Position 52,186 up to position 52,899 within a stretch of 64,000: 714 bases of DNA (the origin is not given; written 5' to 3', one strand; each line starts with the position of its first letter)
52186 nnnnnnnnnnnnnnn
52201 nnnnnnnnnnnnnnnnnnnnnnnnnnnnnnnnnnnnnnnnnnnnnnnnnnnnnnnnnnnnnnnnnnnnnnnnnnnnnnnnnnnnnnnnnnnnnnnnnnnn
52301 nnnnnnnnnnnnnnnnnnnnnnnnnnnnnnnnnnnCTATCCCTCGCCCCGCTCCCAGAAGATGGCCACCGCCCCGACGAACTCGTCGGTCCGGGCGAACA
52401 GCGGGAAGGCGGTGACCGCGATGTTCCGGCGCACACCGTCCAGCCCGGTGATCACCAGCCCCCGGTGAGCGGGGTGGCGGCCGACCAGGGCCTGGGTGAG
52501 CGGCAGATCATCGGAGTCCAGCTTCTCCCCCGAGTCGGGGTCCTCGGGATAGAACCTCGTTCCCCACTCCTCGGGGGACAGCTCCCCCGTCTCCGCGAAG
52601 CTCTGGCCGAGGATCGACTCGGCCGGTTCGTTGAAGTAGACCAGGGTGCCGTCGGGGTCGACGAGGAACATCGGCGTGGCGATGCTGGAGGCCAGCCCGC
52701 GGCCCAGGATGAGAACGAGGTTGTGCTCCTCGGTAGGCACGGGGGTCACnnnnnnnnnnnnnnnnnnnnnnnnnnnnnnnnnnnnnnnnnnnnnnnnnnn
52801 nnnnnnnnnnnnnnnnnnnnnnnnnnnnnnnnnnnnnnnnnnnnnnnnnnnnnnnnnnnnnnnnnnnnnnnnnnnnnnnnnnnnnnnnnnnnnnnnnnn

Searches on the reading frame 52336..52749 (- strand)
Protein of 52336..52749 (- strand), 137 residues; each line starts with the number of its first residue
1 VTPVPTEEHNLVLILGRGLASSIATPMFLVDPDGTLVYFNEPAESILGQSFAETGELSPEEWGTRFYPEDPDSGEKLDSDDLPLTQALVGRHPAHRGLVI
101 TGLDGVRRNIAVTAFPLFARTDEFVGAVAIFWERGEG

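Call 3: search_protein_families(library=pfam, proteins=[window:52336-52749:-], max_evalue=0.1)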
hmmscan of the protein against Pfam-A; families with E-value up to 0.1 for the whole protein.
window:52336-52749:- (137 aa): 4 families
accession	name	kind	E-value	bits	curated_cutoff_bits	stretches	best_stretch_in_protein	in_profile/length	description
PF00989.32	PAS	-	1e-06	29.2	22.6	1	17-129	4-108/113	PAS fold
PF08448.16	PAS_4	-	1.7e-05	25.4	23.1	1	25-135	6-106/110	PAS fold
PF13426.13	PAS_9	-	2.2e-05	25.1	27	1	26-131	3-98/103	PAS domain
PF13188.13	PAS_8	-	3.4e-05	24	21.8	1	19-75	6-59/65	PAS domain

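Call 7: search_protein_families(library=ncbifam, proteins=[window:52339-52749:-], max_evalue=0.1)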
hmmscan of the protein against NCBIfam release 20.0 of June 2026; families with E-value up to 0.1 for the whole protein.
window:52339-52749:- (137 aa): 1 family
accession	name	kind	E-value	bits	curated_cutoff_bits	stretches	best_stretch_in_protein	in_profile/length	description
TIGR00229.1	sensory_box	domain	0.00057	20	22.9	1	19-59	10-50/126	PAS domain S-box protein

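Call 9: search_protein_families(library=padloc, proteins=[window:52339-52749:-], max_evalue=0.1)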
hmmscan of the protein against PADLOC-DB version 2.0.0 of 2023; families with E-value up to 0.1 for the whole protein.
window:52339-52749:- (137 aa): 0 families

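Call 57: search_solved_structures(query=window:52339-52749:-, max_evalue=0.01)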
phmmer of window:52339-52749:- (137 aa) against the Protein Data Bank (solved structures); distinct sequences matched with E-value up to 0.01: 0.
